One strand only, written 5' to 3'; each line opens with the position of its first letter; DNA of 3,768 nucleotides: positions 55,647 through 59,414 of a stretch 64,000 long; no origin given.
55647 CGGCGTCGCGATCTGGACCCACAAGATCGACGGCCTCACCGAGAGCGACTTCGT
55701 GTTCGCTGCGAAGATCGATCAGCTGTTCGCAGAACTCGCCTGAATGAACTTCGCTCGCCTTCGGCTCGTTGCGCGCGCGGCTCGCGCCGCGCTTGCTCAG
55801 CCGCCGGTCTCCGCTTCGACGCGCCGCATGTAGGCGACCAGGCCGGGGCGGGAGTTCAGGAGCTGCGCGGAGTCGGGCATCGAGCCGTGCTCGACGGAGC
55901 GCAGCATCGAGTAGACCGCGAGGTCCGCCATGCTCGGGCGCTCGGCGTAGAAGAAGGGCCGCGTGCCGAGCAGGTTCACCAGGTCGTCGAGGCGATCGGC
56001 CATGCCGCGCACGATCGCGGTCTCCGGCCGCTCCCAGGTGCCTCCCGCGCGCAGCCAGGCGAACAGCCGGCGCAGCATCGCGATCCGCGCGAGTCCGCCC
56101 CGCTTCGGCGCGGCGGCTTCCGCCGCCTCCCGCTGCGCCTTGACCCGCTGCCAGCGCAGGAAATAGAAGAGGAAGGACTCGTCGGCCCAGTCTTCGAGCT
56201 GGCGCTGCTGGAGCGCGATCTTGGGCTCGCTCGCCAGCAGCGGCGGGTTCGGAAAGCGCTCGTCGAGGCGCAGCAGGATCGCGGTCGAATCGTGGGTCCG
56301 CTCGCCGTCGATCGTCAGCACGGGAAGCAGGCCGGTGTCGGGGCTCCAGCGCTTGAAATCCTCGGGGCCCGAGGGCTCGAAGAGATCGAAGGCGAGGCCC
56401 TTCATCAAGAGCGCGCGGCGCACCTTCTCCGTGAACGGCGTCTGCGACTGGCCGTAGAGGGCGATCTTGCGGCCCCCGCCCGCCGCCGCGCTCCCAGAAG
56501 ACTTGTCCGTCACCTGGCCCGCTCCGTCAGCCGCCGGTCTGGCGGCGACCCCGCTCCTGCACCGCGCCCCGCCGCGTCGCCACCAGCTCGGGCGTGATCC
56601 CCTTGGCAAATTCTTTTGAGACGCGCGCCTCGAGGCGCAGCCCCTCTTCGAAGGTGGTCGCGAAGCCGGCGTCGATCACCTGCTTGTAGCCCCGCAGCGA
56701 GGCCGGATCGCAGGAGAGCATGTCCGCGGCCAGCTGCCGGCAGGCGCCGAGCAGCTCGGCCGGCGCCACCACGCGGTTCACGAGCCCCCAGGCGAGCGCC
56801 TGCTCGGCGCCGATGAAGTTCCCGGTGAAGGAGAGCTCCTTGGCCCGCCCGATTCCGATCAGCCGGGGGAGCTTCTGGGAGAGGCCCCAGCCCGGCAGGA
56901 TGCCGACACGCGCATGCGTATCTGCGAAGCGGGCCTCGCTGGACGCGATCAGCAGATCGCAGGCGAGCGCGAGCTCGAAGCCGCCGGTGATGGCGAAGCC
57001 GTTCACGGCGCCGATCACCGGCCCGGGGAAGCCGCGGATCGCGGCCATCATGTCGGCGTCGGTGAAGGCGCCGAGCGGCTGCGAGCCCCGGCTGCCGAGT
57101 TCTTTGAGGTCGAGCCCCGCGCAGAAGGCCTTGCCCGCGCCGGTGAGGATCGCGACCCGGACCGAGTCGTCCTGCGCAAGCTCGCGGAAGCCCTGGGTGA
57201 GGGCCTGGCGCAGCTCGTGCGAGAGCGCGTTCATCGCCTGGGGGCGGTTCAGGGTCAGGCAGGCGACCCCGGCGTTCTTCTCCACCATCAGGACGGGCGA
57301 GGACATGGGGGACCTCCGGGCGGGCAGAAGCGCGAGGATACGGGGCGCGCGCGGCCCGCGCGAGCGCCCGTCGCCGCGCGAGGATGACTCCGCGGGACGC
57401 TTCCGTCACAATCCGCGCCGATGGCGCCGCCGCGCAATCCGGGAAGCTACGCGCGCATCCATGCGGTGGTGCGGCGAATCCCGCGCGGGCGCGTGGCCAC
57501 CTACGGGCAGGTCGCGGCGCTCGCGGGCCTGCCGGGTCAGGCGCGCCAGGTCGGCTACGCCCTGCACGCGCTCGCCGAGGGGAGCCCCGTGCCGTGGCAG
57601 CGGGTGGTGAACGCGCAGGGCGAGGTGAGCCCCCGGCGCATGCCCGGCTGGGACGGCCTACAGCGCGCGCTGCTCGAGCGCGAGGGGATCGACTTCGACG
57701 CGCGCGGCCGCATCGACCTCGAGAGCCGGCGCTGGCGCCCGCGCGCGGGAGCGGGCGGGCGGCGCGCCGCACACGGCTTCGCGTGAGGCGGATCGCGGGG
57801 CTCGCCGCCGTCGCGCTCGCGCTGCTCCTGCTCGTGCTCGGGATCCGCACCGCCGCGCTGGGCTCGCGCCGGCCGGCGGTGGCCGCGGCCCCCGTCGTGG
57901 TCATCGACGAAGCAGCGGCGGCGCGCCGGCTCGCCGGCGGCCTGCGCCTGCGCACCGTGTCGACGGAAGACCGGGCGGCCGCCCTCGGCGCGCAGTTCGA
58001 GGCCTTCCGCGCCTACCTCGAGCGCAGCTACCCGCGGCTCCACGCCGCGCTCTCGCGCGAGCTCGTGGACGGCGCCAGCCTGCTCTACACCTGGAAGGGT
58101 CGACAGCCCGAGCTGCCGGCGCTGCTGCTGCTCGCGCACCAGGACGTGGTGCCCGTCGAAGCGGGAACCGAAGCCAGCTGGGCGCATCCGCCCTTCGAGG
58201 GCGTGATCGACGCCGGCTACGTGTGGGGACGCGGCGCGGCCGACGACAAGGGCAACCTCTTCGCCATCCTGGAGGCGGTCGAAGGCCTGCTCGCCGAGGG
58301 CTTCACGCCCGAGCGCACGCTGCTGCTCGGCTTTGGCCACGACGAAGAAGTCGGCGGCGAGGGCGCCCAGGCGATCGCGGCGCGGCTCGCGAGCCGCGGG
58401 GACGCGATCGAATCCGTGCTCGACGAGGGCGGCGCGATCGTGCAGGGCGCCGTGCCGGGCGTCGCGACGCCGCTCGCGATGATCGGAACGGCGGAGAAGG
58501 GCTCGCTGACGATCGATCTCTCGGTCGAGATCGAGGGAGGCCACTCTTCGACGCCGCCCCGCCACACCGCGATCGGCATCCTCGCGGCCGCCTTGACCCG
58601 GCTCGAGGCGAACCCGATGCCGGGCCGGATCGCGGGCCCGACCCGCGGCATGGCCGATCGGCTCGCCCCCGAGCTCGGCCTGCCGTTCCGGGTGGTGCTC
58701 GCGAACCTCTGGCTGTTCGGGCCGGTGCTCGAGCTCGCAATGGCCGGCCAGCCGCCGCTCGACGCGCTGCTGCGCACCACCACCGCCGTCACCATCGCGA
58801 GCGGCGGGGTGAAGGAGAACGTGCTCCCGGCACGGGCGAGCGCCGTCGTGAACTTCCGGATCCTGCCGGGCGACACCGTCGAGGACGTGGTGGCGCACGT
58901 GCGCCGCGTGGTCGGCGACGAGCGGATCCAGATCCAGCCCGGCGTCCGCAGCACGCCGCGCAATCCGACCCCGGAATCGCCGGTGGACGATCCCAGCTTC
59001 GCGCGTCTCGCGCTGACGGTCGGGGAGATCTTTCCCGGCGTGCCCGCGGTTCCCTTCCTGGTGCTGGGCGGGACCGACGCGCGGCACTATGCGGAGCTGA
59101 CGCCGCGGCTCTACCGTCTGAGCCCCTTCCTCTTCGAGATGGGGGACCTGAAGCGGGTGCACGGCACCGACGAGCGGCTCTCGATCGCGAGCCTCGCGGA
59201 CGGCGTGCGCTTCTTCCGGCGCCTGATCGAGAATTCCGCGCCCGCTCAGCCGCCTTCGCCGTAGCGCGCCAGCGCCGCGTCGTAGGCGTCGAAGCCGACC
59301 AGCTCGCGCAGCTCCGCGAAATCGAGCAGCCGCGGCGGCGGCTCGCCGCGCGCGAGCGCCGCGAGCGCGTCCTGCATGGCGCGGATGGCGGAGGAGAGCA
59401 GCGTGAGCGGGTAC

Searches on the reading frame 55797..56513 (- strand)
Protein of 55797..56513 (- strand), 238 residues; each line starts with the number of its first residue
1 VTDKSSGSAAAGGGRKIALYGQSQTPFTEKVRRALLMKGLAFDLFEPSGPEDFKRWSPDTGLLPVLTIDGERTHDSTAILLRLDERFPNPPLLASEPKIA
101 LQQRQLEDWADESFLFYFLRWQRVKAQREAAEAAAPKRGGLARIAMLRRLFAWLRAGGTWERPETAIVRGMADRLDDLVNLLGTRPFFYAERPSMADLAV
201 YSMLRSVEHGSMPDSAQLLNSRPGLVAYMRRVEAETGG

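Call 36: search_protein_families(library=pfam, proteins=[window:55797-56513:-], max_evalue=0.001)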
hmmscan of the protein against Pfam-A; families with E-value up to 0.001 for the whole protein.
window:55797-56513:- (238 aa): 5 families
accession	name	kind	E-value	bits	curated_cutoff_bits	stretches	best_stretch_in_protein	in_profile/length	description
PF13417.12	GST_N_3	-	2.8e-10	40.8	22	1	19-91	1-75/75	Glutathione S-transferase, N-terminal domain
PF13409.12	GST_N_2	-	1.9e-07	32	25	1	26-86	3-70/70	Glutathione S-transferase, N-terminal domain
PF17171.9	GST_C_6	-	3.4e-07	30.4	28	1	174-232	4-64/64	Glutathione S-transferase, C-terminal domain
PF14497.11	GST_C_3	-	1.5e-06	28.8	21.6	1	175-235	35-94/104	Glutathione S-transferase, C-terminal domain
PF13410.11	GST_C_2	-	5.2e-06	26.9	24.9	1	175-231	15-69/69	Glutathione S-transferase, C-terminal domain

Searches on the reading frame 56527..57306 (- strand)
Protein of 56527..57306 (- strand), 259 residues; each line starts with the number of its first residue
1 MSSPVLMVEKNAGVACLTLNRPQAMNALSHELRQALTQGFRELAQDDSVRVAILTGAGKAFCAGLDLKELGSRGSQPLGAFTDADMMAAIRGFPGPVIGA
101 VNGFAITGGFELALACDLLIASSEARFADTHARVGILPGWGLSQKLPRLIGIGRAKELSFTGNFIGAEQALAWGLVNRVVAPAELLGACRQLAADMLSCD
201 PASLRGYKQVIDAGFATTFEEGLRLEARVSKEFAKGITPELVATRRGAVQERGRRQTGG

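Call 36: search_protein_families(library=pfam, proteins=[window:56527-57306:-], max_evalue=0.001)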
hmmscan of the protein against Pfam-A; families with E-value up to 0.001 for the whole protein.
window:56527-57306:- (259 aa): 2 families
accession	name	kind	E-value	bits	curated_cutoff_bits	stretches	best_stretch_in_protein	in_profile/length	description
PF00378.25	ECH_1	-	9.1e-58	196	27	1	9-234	1-228/251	Enoyl-CoA hydratase/isomerase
PF16113.10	ECH_2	-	3.3e-29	102.9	27.2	1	15-194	2-186/335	Enoyl-CoA hydratase/isomerase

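Call 68: search_protein_families(library=ncbifam, proteins=[window:56527-57306:-], max_evalue=1e-10)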
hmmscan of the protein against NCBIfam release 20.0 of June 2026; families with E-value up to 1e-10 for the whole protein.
window:56527-57306:- (259 aa): 69 families (the best 25 are shown)
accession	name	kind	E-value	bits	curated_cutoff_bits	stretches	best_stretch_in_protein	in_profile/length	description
NF004840.0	PRK06190.1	equivalog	1.3e-101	339.6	253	1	2-257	2-259/260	enoyl-CoA hydratase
NF004475.0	PRK05809.1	subfamily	5.7e-55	186.6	394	1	6-229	6-232/260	short-chain-enoyl-CoA hydratase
NF005802.0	PRK07657.1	equivalog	3.3e-54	184.1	363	1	5-228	5-231/260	enoyl-CoA hydratase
NF051848.1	EnCoAHydtEchA19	equivalog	2.7e-53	181.2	400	1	7-231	3-232/258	enoyl-CoA hydratase EchA19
NF006007.0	PRK08138.1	subfamily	1.2e-51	175.6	355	1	5-228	9-232/261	enoyl-CoA hydratase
NF006699.0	PRK09245.1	subfamily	1.5e-51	175.2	354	1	4-227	3-236/266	crotonase/enoyl-CoA hydratase family protein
NF004517.0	PRK05862.1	equivalog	4e-50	170.7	396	1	2-231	2-231/257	enoyl-CoA hydratase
NF004634.0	PRK05980.1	equivalog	2.5e-49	168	375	1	5-229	4-235/263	crotonase/enoyl-CoA hydratase family protein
NF042430.2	EnCoAhydt_DpgD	equivalog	1.5e-47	162.2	400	1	9-224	2-225/258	enoyl-CoA-hydratase DpgD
TIGR02280.1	PaaB1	equivalog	3.7e-47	161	345.15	1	8-233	3-232/256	2-(1,2-epoxy-1,2-dihydrophenyl)acetyl-CoA isomerase PaaG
NF007239.0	PRK09674.1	equivalog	1.1e-45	156.1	371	1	4-228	4-228/257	2,3-dehydroadipyl-CoA hydratase PaaF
NF006108.0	PRK08259.1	equivalog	1.7e-45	155.6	273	1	6-233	5-232/256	crotonase/enoyl-CoA hydratase family protein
NF006100.0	PRK08252.1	subfamily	4.8e-45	154.1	282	1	4-218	3-215/254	crotonase/enoyl-CoA hydratase family protein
NF006008.0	PRK08139.1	equivalog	5.3e-45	154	313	1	3-215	10-224/266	enoyl-CoA hydratase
NF005803.0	PRK07658.1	equivalog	3.3e-44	151.2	313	1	6-230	4-230/257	enoyl-CoA hydratase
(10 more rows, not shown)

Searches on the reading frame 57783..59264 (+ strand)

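Call 36: search_protein_families(library=pfam, proteins=[window:57783-59264:+], max_evalue=0.001)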
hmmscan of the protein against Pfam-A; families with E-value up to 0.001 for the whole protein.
window:57783-59264:+ (493 aa): 3 families
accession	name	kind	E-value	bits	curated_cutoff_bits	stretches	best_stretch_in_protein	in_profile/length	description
PF01546.33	Peptidase_M20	-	3e-31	109.4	24.6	1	115-484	1-206/206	Peptidase family M20/M25/M40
PF07687.19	M20_dimer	-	1.4e-15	57.6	21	1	236-380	1-102/107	Peptidase dimerisation domain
PF04389.22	Peptidase_M28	-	1.6e-06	28.4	21.3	1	102-214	4-91/193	Peptidase family M28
